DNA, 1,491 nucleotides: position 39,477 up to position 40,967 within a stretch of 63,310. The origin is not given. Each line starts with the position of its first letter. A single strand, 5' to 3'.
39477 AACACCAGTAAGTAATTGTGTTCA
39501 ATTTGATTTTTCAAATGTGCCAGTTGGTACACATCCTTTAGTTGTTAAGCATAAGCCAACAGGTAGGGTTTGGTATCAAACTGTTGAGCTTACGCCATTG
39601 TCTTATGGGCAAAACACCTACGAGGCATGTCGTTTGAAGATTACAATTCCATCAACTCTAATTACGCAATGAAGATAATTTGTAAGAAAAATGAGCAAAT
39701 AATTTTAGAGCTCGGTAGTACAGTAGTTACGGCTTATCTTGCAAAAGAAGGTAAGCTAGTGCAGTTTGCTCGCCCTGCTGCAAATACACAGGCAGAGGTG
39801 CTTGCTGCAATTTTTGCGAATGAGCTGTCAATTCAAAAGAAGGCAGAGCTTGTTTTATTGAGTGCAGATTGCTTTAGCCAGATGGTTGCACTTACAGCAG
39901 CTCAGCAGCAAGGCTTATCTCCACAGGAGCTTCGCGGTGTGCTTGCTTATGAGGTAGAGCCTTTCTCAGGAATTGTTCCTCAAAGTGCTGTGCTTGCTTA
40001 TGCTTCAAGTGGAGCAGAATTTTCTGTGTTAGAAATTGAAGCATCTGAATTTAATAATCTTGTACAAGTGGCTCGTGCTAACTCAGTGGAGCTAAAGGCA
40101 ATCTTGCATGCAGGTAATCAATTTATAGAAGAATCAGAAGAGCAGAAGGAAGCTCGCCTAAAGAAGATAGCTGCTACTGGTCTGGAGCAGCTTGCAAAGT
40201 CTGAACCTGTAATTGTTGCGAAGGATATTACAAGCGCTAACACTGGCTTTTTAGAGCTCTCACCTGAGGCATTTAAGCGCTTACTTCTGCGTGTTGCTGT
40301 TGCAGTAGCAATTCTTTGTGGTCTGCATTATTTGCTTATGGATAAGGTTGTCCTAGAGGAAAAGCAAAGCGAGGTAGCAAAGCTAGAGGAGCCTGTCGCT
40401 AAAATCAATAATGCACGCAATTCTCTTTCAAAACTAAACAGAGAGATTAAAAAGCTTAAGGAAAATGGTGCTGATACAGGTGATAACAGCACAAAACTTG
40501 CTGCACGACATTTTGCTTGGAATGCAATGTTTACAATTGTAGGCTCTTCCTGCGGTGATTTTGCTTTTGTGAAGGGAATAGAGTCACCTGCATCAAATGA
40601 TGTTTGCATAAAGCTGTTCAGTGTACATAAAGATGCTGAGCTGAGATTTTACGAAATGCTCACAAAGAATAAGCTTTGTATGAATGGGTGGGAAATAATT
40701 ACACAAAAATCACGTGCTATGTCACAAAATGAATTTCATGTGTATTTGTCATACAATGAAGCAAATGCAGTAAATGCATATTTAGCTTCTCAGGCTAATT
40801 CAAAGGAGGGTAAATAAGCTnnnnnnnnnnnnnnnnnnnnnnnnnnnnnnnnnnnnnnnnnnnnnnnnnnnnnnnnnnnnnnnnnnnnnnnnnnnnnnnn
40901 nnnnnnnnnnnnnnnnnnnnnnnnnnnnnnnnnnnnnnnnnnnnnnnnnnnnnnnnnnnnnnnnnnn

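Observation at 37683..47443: Compact, atypical type IV filament locus: PilT plus GspE/F/secretin with only two giant pilin-like genes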

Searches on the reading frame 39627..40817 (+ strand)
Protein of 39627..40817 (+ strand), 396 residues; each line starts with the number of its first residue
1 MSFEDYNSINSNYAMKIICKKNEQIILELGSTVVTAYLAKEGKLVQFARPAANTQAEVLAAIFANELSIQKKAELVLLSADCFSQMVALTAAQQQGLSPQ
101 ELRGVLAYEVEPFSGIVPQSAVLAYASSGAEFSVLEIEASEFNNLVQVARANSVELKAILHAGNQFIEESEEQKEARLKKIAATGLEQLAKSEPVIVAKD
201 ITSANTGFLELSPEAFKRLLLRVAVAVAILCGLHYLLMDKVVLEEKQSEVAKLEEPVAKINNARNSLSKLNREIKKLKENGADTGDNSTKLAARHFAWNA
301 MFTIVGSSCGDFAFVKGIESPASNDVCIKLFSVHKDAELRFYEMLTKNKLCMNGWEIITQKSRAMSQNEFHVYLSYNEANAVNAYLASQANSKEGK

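Call 3: search_protein_families(library=pfam, proteins=[window:39627-40817:+], max_evalue=0.01)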
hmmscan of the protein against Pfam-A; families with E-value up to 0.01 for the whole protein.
window:39627-40817:+ (396 aa): 0 families

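Call 4: search_protein_families(library=ncbifam, proteins=[window:39627-40817:+], max_evalue=0.01)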
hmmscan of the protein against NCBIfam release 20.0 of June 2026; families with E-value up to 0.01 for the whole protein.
window:39627-40817:+ (396 aa): 0 families

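Call 8: find_encoding_contigs(protein=window:39627-40817:+, flank=10000, max_places=6)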
Protein window:39627-40817:+ (396 aa): no gene with exactly this product is on record in the collection.

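Call 9: search_solved_structures(query=window:39627-40817:+, max_evalue=10)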
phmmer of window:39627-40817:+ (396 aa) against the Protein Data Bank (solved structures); distinct sequences matched with E-value up to 10: 2.
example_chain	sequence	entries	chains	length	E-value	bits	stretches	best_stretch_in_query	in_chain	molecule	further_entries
2wpr_A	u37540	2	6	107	0.6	12.2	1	251-300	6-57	TRIMERIC AUTOTRANSPORTER ADHESIN FRAGMENT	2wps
1lem_B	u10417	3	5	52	1.3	11.1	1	108-145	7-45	LECTIN | LENTIL LECTIN (BETA CHAIN)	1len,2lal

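Call 11: find_homologous_proteins(query=window:39627-40817:+, max_evalue=0.001)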
Query window:39627-40817:+ (396 aa): 6 proteins with E <= 0.001 among 8000 candidates.
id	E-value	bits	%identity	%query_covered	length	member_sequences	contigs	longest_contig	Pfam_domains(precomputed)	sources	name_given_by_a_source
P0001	1.4e-235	799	99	96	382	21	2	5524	-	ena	-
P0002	2.6e-228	775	96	96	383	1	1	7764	-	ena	-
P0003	3.7e-134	465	62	95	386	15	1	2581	-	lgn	-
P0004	1.2e-125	437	58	95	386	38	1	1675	-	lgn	-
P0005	4.0e-123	429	57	95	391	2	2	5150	-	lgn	-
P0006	1.8e-100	354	48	95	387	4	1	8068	-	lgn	-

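Call 12: find_encoding_contigs(protein=P0006, flank=10000, max_places=4)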
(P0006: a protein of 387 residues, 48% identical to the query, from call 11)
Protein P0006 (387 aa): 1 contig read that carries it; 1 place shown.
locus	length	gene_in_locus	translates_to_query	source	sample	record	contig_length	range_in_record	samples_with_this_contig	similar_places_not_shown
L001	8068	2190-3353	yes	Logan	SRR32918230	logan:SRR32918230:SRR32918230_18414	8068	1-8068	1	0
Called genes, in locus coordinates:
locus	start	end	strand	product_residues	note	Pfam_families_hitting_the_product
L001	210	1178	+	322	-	PF07963:N_methyl (weak)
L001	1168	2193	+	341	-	PF07963:N_methyl (weak)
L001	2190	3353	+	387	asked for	-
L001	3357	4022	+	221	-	-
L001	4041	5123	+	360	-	PF00437:T2SSE, PF13191:AAA_16 (faint)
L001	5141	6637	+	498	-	PF05157:MshEN, PF00437:T2SSE, PF13555:AAA_29 (faint), PF25199:nSTAND_NTPase5 (faint), PF13173:AAA_14 (faint)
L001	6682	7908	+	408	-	PF28597:T2SSF_N (weak), PF00482:T2SSF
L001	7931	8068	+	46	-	?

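Call 13: find_encoding_contigs(protein=P0002, flank=10000, max_places=4)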
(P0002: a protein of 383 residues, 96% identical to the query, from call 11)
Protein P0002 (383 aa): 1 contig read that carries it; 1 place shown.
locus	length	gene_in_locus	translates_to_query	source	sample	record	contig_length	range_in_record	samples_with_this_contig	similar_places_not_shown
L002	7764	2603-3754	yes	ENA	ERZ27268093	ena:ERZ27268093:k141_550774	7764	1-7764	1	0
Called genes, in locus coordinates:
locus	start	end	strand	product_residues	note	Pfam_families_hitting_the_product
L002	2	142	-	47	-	?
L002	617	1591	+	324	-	PF07963:N_methyl (weak)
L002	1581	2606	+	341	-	PF07963:N_methyl (weak)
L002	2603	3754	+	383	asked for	-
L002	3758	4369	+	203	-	-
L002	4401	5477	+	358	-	PF00437:T2SSE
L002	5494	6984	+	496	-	PF05157:MshEN, PF25199:nSTAND_NTPase5 (faint), PF00437:T2SSE, PF13173:AAA_14 (weak)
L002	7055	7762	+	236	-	?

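Call 15: find_related_loci(query=A1, collection=genome_contigs, flank=10000)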
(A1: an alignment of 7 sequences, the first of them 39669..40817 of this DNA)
Query A1 (382 aa) in genome_contigs; peptide patterns used: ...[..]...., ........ (x = any residue, [..] = any of these).
45 stretches matched a pattern; 6 encode a relative of the query (tblastn E <= 1e-3); 4 distinct loci.
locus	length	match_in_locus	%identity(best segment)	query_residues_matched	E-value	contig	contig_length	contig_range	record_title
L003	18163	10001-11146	98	1-382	0e+0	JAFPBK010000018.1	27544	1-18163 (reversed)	MAG: Kiritimatiellae bacterium isolate RGIG990 Dairy_cattle_Rectum.Co__c508393, whole genome shotgun sequence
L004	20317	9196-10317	62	1-375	2e-148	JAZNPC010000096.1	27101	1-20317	MAG: Kiritimatiellia bacterium isolate T1900044836_TS20190302.MAGScoT_cleanbin_000018 SGB_2922_k141_1883636, whole genom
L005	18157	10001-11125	58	1-376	1e-139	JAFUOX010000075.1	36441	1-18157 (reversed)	MAG: Kiritimatiellae bacterium isolate RGIG4692 Roe_deer_Rectum.Co__c1847942, whole genome shotgun sequence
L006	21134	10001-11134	48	1-375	1e-111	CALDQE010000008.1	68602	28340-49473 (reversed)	MAG TPA_asm: uncultured Verrucomicrobia bacterium isolate SRR6425821_bin.29_CONCOCT_v1.1_MAG genome assembly, contig: ER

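Call 25: search_protein_families(library=pfam, proteins=[L006:70-1833:+, L006:1781-2602:+, L006:3773-4384:-, L006:4329-5138:-, L006:5511-6449:-, L006:6478-7140:-, L006:17780-18595:+, L006:18852-19955:+, L006:19978-20313:+, L006:3266-3637:+], max_evalue=0.001)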
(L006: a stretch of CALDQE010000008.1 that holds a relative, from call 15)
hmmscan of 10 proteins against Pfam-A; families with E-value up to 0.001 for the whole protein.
L006:70-1833:+ (587 aa): 2 families
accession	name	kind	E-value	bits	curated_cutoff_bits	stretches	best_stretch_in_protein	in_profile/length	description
PF22679.2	T1R_D3-like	-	1.6e-32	113.5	27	1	85-230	4-158/158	Type I restriction enzyme subunit R domain 3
PF11867.13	T1RH-like_C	-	3.8e-11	43.4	26.8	1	302-501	45-233/329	Type I restriction enzyme HindI endonuclease subunit-like, C-terminal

L006:1781-2602:+ (273 aa): 2 families
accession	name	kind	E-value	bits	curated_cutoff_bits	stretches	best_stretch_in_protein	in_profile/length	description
PF01863.23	YgjP-like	-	1.3e-52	179.3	26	1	60-264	4-206/207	YgjP-like, metallopeptidase domain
PF10263.15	SprT-like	-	8.3e-06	26.1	25.6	1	186-237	18-74/108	SprT-like family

L006:3773-4384:- (203 aa): 0 families

L006:4329-5138:- (269 aa): 0 families

L006:5511-6449:- (312 aa): 5 families
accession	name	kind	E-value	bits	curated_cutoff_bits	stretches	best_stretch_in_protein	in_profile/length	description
PF04471.18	Mrr_cat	-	2.1e-31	108.8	21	1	170-288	1-114/115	Restriction endonuclease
PF22722.2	NA-iREase1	-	7.8e-13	48.8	27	1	178-286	1-105/106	NACHT-associated inactive Restriction Endonuclease 1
PF14338.12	Mrr_N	-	4.9e-11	43.1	29.5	1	26-110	4-83/87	Mrr N-terminal domain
PF13156.12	Mrr_cat_2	-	5.7e-05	23.5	22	1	218-294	40-119/127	Restriction endonuclease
PF21822.3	Phage_TAC_15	-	0.00023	22.1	22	0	146-201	37-88/127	Phage tail assembly chaperone protein, TAC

L006:6478-7140:- (220 aa): 2 families
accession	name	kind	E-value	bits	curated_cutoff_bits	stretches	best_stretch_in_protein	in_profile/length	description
PF11503.13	YNR034W-A-like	-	8.8e-05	22.8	25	0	177-216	3-37/72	YNR034W-A-like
PF13338.12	AbiEi_4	-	0.00052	20.5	25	1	27-74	2-49/49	Transcriptional regulator, AbiEi antitoxin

L006:17780-18595:+ (271 aa): 2 families
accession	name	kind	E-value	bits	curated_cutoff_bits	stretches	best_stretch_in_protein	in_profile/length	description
PF02146.23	SIR2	-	7.5e-51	173.1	24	1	38-218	1-180/180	Sir2 family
PF00205.28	TPP_enzyme_M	-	0.00018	21.7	30.4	0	189-252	62-128/137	Thiamine pyrophosphate enzyme, central domain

L006:18852-19955:+ (367 aa): 4 families
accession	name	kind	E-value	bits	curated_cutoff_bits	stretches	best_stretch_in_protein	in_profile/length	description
PF00483.29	NTP_transferase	-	1.8e-34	119.9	21.2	1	10-288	2-237/245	Nucleotidyl transferase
PF12804.13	NTP_transf_3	-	8.6e-11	42.7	27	1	10-136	1-112/160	MobA-like NTP transferase domain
PF22640.1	ManC_GMP_beta-helix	-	3.2e-09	37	27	1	301-356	1-54/55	MannoseP isomerase/GMP-like beta-helix domain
PF01128.25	IspD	-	5.8e-05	23.4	27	1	8-84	1-71/221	2-C-methyl-D-erythritol 4-phosphate cytidylyltransferase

L006:19978-20313:+ (111 aa): 3 families
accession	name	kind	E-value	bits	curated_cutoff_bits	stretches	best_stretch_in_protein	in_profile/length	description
PF14279.12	HNH_5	-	1.7e-13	50.7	27.5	1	40-83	1-44/56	HNH endonuclease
PF01844.29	HNH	-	2.4e-12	47.2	21.4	1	40-82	1-44/47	HNH endonuclease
PF13395.12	HNH_4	-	6.3e-06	26.5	22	1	40-87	1-53/54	HNH endonuclease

L006:3266-3637:+ (123 aa): 1 family
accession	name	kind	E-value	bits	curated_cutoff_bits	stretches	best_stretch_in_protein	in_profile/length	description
PF14198.11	TnpV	-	7.6e-43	145.4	27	1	11-120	1-110/111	Transposon-encoded protein TnpV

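Call 28: predict_structure(alignment_id=A1)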
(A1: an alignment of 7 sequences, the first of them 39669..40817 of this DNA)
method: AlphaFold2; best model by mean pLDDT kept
length: 382 residues; sequences in the alignment: 7
mean_pLDDT: 55.2   pTM: 0.33
mean pLDDT of the five models: 55.2, 55.1, 51.3, 49.0, 45.8
residues with pLDDT >= 90: 0; 70-90: 114; 50-70: 85; < 50: 183
segments of 3 or more residues with pLDDT < 50: 28-30, 65-123, 144-155, 157-210, 216-251, 263-270, 348-350, 380-382
pLDDT, mean of each block of 10 residues (from residue 1): 63 56 52 69 76 70 44 37 37 29 32 35 53 69 44 43 40 35 27 29 40 48 41 43 46 52 46 69 83 80 73 82 81 84 65 75 84 69 36
secondary structure, 60 per line:
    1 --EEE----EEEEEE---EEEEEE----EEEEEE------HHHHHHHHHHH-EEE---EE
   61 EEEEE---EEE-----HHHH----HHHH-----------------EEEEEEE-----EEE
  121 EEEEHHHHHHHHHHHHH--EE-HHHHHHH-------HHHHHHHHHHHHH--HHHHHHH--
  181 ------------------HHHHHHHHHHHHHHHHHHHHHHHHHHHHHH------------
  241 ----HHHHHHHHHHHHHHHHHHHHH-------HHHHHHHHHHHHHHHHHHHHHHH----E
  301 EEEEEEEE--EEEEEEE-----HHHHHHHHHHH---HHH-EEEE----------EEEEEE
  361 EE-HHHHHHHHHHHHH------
elements in order: E3-5 E10-15 E19-24 E29-34 H41-51 E53-55 E59-65 E69-71 H77-80 H85-88 E106-112 E118-124 H125-137 H143-149 H157-169 H172-178 H199-228 H245-265 H273-295 E300-308 E311-317 H323-333 E341-344 E355-362 H364-376

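Call 31: fold_search(model_id=the predicted structure, library=pdb)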
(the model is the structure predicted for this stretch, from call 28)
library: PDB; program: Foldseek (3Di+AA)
matches with E <= 10: 1170; with E <= 0.001: 2
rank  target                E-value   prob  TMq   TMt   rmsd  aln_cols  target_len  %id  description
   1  4pht_Y                4.0e-04  1.00  0.19  0.28   8.9       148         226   11  ATPase GspE in complex with the cytoplasmic domain of GspL from the Vibrio vulnificus type II Secretion system (released 2014-11-26)
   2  4pht_X                4.2e-04  1.00  0.19  0.28   9.0       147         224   11  ATPase GspE in complex with the cytoplasmic domain of GspL from the Vibrio vulnificus type II Secretion system (released 2014-11-26)
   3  5tkw                  2.3e-03  0.96  0.17  0.25   9.1       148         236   15  1.35 Angstrom Resolution Crystal Structure of a Pullulanase-specific Type II Secretion System Integral Cytoplasmic Membr (released 2016-10-19)
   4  9dd4_A                6.5e-03  0.98  0.13  0.34  18.3       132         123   14  Crystal Structure of Designed facilitated dissociation target LHD101An1: LHD101A with an N-terminal extension (released 2025-08-20)
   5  3hrg                  1.1e-02  0.97  0.20  0.28   9.1       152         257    8  Crystal structure of Bacteroides thetaiotaomicron BT_3980, protein with actin-like ATPase fold and unknown function (NP_ (released 2009-06-23)
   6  9dcz_B                1.2e-02  0.96  0.13  0.34  19.3       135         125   12  Designed allosteric facilitated dissociation switch AS1 in complex state TH with methylated lysines, crystal #1 (released 2025-08-20)
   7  9dcz_D                1.3e-02  0.95  0.13  0.35  18.4       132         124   13  Designed allosteric facilitated dissociation switch AS1 in complex state TH with methylated lysines, crystal #1 (released 2025-08-20)
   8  9dd0_D                1.5e-02  0.98  0.15  0.40  17.8       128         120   12  Designed allosteric facilitated dissociation switch AS1 in complex state TH with methylated lysines, crystal #2 (released 2025-08-20)
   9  5hl8_A                1.7e-02  1.00  0.16  0.60   3.7        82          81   13  1.93 Angstrom resolution crystal structure of a pullulanase-specific type II secretion system integral cytoplasmic mem (released 2016-01-27)
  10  7mwr_B                2.3e-02  0.82  0.15  0.22  28.9       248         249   13  Structure of De Novo designed beta sheet heterodimer LHD101A53/B4 (released 2022-01-19)
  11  5n7l                  2.9e-02  0.97  0.14  0.50   4.6        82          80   13  Crystal structure of the periplasmic domain of XcpY, tI crystal form. (released 2018-03-14)
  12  6mrs                  3.3e-02  1.00  0.16  0.62   3.7        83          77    6  De novo designed protein Peak6 (released 2019-06-12)
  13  9iuw                  3.5e-02  0.94  0.15  0.24   9.1       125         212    7  Structure of AlaX-M trans-editing enzyme from Pyrococcus furiosus (released 2025-07-30)
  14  2w7v_A                3.9e-02  1.00  0.18  0.68   3.3        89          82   10  periplasmic domain of EpsL from Vibrio parahaemolyticus (released 2010-03-31)
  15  6jdc                  4.2e-02  0.87  0.11  0.14   6.1        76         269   16  Crystal structure of N-acetyl mannosmaine kinase in complex with ManNAc from Haemophilus influenzae (released 2020-02-05)
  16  8a9w                  4.9e-02  0.99  0.15  0.57   4.0        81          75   11  Crystal structure of PulL C-ter domain (released 2023-01-11)
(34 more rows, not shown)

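Call 32: search_protein_representatives(alignment_id=A1)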
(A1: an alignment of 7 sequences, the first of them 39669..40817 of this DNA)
Query: 7 sequences, 384 profile positions. Proteins with E-value up to 0.001 (for the whole library): 221; up to 1e-10: 42; up to 1e-30: 1. The best 150 are listed.
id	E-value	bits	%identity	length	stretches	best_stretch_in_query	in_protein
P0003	4.6e-212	720.1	-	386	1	1-383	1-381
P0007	4.0e-30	121.2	-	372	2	43-161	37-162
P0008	2.8e-27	111.9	-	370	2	10-140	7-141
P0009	3.9e-20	88.3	-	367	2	8-143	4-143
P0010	3.0e-19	85.4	-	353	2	34-133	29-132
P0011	5.2e-19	84.6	-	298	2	58-149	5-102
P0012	5.2e-19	84.6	-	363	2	55-135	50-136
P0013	5.5e-19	84.5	-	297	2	56-156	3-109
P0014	9.5e-19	83.8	-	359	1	18-345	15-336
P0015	9.9e-18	80.4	-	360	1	17-347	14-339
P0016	1.6e-17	79.7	-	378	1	18-352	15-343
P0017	1.0e-16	77.1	-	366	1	25-347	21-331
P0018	1.2e-16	76.9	-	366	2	12-143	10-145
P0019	1.9e-16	76.2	-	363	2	12-141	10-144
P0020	2.3e-16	75.9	-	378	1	22-345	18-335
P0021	2.3e-16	75.9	-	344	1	6-345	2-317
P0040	9.3e-12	60.8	-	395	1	42-350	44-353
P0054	2.4e-10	56.1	-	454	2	201-310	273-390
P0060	4.6e-10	55.2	-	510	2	45-115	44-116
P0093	1.4e-07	47.0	-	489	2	61-149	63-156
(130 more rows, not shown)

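Call 34: search_protein_families(library=pfam, alignment_id=A2, max_evalue=0.01)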
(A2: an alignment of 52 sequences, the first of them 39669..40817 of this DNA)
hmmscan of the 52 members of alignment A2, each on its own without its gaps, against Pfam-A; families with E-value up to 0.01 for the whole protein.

A. member 1, window:39669-40817:+ (382 aa): 0 families

B. families by the number of members that match (of 52 scanned): 12 families
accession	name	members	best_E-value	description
PF05137.18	PilN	4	0.00035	Fimbrial assembly protein (PilN)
PF18595.6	Nuf2_DHR10-like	1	0.00031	Nuf2, DHR10-like domain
PF20651.3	EXOC6_Sec15_N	1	0.0011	Exocyst complex component EXOC6/Sec15, N-terminal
PF11932.13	DUF3450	1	0.0024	Protein of unknown function (DUF3450)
PF07926.17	TPR_MLP1_2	1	0.0026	TPR/MLP1/MLP2-like protein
PF24627.1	PUMA_CC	1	0.0038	PUMA coiled-coil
PF18035.6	Bap31_Bap29_C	1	0.0042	Bap31/Bap29 cytoplasmic coiled-coil domain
PF10046.14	BLOC1_2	1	0.0051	Biogenesis of lysosome-related organelles complex-1 subunit 2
PF12325.13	TMF_TATA_bd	1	0.0056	TATA element modulatory factor 1 TATA binding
PF13990.11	YjcZ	1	0.0067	YjcZ-like protein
PF04612.17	T2SSM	1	0.0079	Type II secretion system (T2SS), protein M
PF04977.20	DivIC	1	0.0087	Septum formation initiator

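Call 35: search_solved_structures(query=A2, max_evalue=1, show_alignments=2)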
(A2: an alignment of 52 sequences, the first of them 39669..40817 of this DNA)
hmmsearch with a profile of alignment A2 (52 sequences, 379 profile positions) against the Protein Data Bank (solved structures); distinct sequences matched with E-value up to 1: 63 (the best 60 are shown).
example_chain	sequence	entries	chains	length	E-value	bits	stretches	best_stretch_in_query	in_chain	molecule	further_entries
3jc8_Na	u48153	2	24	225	1.5e-11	47.3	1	201-328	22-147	PilN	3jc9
3tnu_B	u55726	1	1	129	0.0051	19.2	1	222-294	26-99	Keratin, type II cytoskeletal 5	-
8hhg_B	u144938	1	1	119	0.0064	18.9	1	202-275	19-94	Cell division protein FtsB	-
8hhf_B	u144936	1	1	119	0.011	18.1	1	202-275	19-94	Cell division protein FtsB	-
6ds9_A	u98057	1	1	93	0.013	17.8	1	221-265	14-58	de novo designed three helix bundle GRa3D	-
2a3d_A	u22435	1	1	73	0.021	17.1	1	219-277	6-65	PROTEIN (DE NOVO THREE-HELIX BUNDLE)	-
5kb0_A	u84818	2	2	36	0.022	17.1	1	235-266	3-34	Pb(II)Zn(II)(GRAND Coil Ser-L16CL30H)3+ | Hg(II)Zn(II)(GRAND Coil Ser-L16CL30H)3+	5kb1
6jfv_B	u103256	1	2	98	0.026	16.9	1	227-294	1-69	Keratin, type II cytoskeletal 5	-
8hhh_B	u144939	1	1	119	0.034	16.5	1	202-275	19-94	Cell division protein FtsB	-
6egn_A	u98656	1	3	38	0.038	16.3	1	234-266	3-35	Hg(II)(GRAND CoilSerL16CL19(DLE))3-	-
8p4y_A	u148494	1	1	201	0.041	16.2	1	232-276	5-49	Protein origami triangle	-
6egl_A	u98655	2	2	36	0.044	16.1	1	235-266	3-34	Apo-(GRAND CoilSerL12(DLE)L16C)3 | Apo-(GRAND CoilSerL16CL19(DLE))3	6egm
25hr_E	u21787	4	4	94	0.044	16.1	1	203-270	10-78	Cell division protein FtsB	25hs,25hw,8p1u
4zry_B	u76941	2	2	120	0.05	15.9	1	225-292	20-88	Keratin, type II cytoskeletal 1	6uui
5j1f_A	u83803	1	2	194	0.05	15.9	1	222-298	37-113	Plectin,Plectin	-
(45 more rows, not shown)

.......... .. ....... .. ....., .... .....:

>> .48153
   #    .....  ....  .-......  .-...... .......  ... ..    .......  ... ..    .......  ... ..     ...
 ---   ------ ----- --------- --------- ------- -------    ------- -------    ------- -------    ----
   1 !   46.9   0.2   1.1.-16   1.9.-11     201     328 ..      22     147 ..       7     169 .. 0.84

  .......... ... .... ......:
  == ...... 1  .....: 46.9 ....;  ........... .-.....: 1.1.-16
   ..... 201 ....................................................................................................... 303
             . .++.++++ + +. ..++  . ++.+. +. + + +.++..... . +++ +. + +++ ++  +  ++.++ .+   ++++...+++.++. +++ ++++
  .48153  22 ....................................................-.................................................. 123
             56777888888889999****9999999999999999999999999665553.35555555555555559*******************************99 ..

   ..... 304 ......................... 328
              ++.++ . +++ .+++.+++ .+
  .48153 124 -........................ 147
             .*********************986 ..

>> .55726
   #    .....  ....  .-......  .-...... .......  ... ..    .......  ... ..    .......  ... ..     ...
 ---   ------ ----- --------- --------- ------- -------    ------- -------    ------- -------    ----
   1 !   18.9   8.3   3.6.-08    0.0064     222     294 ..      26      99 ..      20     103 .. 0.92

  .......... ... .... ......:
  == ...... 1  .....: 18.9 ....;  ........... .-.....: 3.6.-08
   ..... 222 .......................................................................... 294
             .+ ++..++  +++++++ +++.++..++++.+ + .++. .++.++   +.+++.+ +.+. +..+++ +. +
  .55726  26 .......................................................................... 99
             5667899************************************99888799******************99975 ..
